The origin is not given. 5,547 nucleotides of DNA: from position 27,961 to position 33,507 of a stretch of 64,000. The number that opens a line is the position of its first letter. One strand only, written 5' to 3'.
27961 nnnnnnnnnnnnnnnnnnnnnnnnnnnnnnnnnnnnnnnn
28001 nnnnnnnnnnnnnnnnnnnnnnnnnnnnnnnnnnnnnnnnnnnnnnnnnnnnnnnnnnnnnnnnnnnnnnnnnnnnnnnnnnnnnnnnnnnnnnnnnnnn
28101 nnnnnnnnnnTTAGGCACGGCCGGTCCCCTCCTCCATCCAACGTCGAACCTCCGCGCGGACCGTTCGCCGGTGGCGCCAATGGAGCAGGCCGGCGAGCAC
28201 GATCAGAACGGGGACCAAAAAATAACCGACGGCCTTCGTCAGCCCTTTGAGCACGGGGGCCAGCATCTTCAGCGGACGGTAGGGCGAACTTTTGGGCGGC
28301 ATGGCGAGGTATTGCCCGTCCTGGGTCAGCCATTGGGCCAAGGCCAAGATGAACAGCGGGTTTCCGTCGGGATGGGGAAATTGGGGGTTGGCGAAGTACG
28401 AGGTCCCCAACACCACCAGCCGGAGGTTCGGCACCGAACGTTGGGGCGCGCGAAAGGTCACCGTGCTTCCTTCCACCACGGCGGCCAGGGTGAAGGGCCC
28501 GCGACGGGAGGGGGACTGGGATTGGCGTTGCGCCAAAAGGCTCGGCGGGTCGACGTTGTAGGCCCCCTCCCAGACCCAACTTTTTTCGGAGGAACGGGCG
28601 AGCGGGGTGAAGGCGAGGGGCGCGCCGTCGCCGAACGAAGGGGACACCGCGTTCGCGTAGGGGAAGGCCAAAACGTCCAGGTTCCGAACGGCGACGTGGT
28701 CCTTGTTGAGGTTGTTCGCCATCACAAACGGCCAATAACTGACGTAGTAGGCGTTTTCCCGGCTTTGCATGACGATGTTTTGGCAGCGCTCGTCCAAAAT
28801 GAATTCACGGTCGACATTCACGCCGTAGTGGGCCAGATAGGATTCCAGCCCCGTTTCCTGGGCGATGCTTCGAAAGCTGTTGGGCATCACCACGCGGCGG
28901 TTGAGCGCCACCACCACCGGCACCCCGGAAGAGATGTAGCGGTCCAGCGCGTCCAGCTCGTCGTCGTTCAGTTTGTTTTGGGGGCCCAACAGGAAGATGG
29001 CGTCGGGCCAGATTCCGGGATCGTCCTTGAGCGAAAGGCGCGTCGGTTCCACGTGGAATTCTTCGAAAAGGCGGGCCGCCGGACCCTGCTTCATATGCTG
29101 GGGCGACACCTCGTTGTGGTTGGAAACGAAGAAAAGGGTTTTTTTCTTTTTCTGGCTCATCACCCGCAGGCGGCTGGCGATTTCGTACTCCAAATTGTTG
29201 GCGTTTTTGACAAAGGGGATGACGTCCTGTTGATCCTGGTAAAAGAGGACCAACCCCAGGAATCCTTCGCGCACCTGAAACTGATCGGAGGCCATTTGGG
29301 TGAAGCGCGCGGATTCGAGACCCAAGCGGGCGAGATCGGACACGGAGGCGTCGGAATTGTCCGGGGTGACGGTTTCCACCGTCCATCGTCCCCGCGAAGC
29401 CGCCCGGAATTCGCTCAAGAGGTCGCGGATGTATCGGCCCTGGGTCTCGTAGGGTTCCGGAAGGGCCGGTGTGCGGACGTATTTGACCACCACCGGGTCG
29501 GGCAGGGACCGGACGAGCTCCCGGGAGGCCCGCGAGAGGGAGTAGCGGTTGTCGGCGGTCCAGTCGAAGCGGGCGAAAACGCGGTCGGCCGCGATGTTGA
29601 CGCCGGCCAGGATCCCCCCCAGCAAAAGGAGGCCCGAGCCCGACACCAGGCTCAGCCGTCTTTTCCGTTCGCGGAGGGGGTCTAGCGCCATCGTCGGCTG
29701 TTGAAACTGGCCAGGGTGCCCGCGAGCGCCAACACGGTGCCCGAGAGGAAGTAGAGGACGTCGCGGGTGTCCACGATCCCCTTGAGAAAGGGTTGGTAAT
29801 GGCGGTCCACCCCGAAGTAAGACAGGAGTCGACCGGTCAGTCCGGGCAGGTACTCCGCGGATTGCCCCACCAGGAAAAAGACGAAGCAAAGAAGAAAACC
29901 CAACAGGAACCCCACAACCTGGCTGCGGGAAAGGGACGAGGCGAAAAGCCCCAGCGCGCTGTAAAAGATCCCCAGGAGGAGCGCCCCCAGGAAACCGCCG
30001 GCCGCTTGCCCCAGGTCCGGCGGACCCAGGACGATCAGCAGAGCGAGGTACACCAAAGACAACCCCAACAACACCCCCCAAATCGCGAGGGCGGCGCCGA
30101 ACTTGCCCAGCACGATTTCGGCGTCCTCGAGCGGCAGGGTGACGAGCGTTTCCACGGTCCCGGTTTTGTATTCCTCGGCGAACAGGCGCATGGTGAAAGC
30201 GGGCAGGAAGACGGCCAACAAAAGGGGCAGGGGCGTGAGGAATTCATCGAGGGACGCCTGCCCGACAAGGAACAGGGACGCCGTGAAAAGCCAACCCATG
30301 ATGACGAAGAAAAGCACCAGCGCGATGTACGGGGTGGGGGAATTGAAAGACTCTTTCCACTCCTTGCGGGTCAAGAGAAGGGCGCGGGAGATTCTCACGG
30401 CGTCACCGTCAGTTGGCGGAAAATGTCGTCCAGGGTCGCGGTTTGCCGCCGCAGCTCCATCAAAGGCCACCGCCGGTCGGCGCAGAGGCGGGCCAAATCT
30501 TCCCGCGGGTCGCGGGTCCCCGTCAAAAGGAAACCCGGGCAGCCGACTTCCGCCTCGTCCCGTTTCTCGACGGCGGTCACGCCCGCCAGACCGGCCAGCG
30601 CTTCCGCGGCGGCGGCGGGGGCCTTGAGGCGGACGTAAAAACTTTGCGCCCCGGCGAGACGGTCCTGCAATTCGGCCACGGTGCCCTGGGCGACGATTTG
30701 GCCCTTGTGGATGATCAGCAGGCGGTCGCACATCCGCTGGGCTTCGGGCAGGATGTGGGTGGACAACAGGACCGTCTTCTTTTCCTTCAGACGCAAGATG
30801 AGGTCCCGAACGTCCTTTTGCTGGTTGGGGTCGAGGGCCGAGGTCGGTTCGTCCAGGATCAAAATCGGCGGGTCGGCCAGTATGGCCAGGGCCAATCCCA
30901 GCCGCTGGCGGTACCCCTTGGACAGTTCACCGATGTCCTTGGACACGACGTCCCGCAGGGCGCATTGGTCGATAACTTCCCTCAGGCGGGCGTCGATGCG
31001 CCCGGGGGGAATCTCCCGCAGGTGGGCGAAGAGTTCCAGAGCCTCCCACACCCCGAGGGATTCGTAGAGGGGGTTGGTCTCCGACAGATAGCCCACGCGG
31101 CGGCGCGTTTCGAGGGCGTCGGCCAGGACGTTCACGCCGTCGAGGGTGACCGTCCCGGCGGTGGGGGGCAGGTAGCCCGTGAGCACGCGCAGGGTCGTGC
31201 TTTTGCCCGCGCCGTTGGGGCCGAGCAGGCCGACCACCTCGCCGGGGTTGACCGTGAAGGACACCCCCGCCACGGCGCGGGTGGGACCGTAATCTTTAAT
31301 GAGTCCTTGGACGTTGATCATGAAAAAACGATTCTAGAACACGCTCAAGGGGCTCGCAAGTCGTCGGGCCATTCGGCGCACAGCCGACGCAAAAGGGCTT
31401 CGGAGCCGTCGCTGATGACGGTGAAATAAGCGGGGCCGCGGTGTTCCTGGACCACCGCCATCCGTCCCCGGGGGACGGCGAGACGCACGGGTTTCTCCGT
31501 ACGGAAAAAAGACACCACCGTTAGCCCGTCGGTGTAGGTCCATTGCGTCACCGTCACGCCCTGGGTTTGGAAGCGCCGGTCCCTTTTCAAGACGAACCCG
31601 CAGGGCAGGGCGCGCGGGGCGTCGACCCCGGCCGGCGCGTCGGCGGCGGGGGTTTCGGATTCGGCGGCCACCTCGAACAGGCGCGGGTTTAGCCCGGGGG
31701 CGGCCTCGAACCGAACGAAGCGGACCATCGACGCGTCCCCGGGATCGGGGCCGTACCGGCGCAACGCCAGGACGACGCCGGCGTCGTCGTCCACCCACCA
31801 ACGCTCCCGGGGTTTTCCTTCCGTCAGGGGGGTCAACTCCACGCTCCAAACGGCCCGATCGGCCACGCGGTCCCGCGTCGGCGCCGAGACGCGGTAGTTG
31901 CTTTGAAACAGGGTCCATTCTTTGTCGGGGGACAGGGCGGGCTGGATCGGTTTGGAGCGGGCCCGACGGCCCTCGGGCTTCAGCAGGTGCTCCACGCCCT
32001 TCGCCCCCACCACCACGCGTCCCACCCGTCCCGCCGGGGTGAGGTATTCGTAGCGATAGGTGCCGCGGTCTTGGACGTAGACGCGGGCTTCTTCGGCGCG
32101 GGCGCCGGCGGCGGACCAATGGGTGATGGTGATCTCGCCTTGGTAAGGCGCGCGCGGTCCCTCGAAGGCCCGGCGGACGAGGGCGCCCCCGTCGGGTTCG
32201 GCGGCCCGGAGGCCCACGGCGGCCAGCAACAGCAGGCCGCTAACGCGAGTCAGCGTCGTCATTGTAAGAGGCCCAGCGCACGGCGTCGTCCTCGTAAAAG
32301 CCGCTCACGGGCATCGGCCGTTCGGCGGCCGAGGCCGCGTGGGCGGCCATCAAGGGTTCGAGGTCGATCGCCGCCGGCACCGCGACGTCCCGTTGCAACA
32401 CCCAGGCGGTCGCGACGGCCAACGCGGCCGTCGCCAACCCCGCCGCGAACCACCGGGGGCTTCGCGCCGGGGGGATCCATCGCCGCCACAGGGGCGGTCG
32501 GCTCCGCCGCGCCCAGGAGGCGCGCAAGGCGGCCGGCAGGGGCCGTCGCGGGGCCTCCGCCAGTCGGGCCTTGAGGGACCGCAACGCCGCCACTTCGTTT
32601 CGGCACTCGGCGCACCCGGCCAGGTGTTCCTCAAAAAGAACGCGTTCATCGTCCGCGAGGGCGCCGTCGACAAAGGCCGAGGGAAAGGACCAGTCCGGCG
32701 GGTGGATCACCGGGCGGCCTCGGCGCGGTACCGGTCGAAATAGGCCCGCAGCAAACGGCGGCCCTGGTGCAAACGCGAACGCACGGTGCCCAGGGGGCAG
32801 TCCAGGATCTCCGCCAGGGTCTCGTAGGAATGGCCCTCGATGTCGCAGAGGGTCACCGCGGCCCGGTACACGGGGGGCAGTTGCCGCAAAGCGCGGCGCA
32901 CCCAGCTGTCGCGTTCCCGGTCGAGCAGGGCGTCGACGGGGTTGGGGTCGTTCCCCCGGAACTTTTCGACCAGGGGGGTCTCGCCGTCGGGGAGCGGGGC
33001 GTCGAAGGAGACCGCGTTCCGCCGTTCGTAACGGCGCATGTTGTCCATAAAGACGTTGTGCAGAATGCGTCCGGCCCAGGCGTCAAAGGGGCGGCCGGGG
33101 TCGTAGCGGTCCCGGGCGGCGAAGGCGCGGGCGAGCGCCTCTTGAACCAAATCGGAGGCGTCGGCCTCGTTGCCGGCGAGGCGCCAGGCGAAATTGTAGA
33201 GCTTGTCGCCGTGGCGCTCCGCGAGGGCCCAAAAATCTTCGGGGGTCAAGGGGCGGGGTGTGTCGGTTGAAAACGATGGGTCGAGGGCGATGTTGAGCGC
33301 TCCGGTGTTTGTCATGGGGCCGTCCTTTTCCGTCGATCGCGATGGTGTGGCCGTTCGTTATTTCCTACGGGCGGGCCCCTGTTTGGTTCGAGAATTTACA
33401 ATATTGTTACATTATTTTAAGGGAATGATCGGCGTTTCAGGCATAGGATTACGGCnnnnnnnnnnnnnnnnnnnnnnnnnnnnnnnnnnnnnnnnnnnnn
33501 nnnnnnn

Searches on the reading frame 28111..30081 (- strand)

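Call 61: search_protein_families(library=pfam, proteins=[window:28111-30081:-], max_evalue=0.001)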
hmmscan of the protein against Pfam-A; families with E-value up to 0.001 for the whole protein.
window:28111-30081:- (656 aa): 2 families
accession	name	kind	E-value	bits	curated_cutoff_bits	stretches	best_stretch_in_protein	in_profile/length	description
PF09822.16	ABC_transp_aux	-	8.3e-37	127.4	34.7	1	313-568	1-263/288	ABC-type uncharacterized transport system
PF23357.1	DUF7088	-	3.6e-17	62.9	27.8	1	177-278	2-103/105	Domain of unknown function (DUF7088)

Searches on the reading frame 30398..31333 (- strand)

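Call 61: search_protein_families(library=pfam, proteins=[window:30398-31333:-], max_evalue=0.001)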
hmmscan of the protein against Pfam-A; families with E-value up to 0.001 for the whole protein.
window:30398-31333:- (312 aa): 4 families
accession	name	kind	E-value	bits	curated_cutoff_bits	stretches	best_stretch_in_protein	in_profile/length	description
PF00005.33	ABC_tran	-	5.8e-32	111.6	25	1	23-165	3-137/137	ABC transporter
PF13304.12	AAA_21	-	1.7e-13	51.7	27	1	135-194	236-299/304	AAA domain, putative AbiEii toxin, Type IV TA system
PF02463.25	SMC_N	-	0.00023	21.1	40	0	145-204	149-207/220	RecF/RecN/SMC N terminal domain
PF13191.12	AAA_16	-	0.00071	20.5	32.6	0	30-163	24-141/167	AAA ATPase domain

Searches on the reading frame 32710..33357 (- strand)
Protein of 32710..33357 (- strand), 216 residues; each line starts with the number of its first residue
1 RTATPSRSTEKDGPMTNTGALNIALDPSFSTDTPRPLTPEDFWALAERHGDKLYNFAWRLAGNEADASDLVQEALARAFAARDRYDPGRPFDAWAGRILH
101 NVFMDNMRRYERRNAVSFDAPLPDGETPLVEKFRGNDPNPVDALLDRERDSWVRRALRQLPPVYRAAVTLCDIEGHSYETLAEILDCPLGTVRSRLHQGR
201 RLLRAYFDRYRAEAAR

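Call 64: search_protein_families(library=pfam, proteins=[window:32710-33357:-], max_evalue=0.001)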
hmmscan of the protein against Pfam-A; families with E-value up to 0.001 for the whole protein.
window:32710-33357:- (216 aa): 3 families
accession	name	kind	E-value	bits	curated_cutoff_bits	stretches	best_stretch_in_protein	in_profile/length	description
PF04542.20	Sigma70_r2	-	1.6e-18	66.7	24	1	45-112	1-70/71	Sigma-70 region 2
PF08281.18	Sigma70_r4_2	-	2.3e-17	62.8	25.7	1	152-203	3-54/54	Sigma-70, region 4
PF04545.22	Sigma70_r4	-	3.4e-09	36.5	24.1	1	156-204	1-49/50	Sigma-70, region 4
